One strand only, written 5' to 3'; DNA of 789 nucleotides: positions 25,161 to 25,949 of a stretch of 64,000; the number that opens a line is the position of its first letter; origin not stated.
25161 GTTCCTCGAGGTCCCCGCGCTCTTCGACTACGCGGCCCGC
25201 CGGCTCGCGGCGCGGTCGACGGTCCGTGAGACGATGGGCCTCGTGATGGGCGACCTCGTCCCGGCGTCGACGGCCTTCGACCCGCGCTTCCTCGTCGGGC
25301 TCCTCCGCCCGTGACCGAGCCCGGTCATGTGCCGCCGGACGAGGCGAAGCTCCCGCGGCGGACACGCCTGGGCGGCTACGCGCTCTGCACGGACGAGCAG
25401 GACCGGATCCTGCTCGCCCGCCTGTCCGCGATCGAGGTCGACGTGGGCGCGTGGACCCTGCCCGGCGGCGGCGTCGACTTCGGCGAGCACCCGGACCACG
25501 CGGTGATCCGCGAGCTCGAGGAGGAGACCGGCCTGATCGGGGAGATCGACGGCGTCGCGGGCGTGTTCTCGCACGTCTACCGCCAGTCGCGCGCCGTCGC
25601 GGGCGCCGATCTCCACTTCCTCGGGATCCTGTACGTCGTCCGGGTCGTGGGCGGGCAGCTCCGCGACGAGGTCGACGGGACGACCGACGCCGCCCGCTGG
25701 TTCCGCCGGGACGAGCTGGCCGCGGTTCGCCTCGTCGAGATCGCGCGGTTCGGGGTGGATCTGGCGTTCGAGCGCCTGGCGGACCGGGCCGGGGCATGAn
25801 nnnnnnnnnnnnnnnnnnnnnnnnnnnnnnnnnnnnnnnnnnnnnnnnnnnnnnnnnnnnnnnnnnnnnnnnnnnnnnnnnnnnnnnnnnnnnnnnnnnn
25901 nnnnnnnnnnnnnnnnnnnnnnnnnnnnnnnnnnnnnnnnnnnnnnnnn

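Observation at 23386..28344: A tightly coupled five-gene operon (methyltransferase, geranylgeranyl-reductase-like FAD enzyme, NUDIX, SRPBCC, KAS-II) suggests a lipid or quinone tailoring pathway; a DUF2461 gene follows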

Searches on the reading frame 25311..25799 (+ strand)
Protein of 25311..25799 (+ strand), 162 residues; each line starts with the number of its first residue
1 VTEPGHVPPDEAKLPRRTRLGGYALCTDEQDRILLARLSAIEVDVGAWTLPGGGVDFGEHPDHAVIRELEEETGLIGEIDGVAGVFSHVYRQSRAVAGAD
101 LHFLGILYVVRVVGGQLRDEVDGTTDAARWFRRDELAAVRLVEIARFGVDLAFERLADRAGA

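Call 4: search_protein_families(library=pfam, proteins=[window:25311-25799:+], max_evalue=0.01)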
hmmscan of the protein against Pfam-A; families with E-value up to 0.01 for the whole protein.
window:25311-25799:+ (162 aa): 3 families
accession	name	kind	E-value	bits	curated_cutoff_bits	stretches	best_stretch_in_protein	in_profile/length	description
PF00293.34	NUDIX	-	5.4e-18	65.7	21.1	1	24-138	8-120/134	NUDIX domain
PF14815.12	NUDIX_4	-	0.00023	21.4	35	1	23-140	2-102/113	NUDIX domain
PF09189.15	DUF1952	-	0.0035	17.6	22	0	113-140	47-73/73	Domain of unknown function (DUF1952)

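Call 5: search_protein_families(library=ncbifam, proteins=[window:25311-25799:+], max_evalue=0.01)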
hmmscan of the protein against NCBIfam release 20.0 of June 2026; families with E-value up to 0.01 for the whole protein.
window:25311-25799:+ (162 aa): 18 families
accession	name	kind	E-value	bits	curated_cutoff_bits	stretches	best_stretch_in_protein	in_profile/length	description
NF006530.0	PRK08999.1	equivalog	5e-10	38.9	245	1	24-91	11-78/315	Nudix family hydrolase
NF001938.0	PRK00714.1-5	equivalog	5.7e-08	32.3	116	1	14-75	10-74/172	RNA pyrophosphohydrolase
TIGR00586.1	mutt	equivalog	1e-07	32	97.9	1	25-78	11-64/129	8-oxo-dGTP diphosphatase MutT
NF008044.0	PRK10776.1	equivalog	1.3e-07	31.6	148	1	27-76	12-61/130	8-oxo-dGTP diphosphatase MutT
NF007834.0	PRK10546.1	equivalog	4e-07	29.9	156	1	28-80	12-64/135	pyrimidine (deoxy)nucleoside triphosphate diphosphatase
NF003787.0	PRK05379.1-4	equivalog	4.6e-07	29.1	449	1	32-144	220-332/346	bifunctional nicotinamide-nucleotide adenylyltransferase/Nudix hydroxylase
NF001936.0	PRK00714.1-3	equivalog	1.3e-06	28.3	118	1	44-75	32-64/155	RNA pyrophosphohydrolase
NF041652.1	Nud_hyd_Dein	equivalog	1.8e-06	28.2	200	1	26-76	20-73/152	Nudix hydrolase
NF001937.0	PRK00714.1-4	equivalog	2.2e-06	27.4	139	1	27-76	16-61/161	RNA pyrophosphohydrolase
NF001935.0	PRK00714.1-2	equivalog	2.2e-06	27.3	259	1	45-78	30-63/183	RNA pyrophosphohydrolase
NF012016.0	PRK15472.1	equivalog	3.3e-05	23.6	95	1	34-145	18-131/141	nucleoside triphosphatase NudI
TIGR02705.1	nudix_YtkD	equivalog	7.6e-05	22.3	154.4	1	50-76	49-75/156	RNA deprotection pyrophosphohydrolase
NF001934.0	PRK00714.1-1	equivalog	9.9e-05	21.8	241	1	30-76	19-61/176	RNA pyrophosphohydrolase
NF001299.0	PRK00241.1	equivalog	0.00013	21.6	158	1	28-75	144-188/263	NAD(+) diphosphatase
NF011963.0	PRK15434.1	subfamily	0.00034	20.3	146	1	32-139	30-137/159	GDP-mannose mannosyl hydrolase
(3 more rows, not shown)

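Call 81: search_solved_structures(query=window:25311-25799:+, max_evalue=0.000001)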
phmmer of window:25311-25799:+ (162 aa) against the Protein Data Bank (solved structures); distinct sequences matched with E-value up to 0.000001: 5.
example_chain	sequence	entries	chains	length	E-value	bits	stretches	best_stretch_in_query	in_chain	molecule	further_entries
3smd_A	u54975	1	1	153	8.5e-09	38.6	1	47-135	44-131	MutT/NUDIX family protein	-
4dyw_A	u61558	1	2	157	2.7e-08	37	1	18-138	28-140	MutT/NUDIX family protein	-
3hhj_A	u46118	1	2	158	4.1e-07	33.1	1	26-83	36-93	Mutator mutT protein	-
2duk_A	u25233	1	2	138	7.6e-07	32.3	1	26-95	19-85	MS0616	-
7nnj_A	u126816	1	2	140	7.8e-07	32.2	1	26-95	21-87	Diphosphoinositol polyphosphate phosphohydrolase 2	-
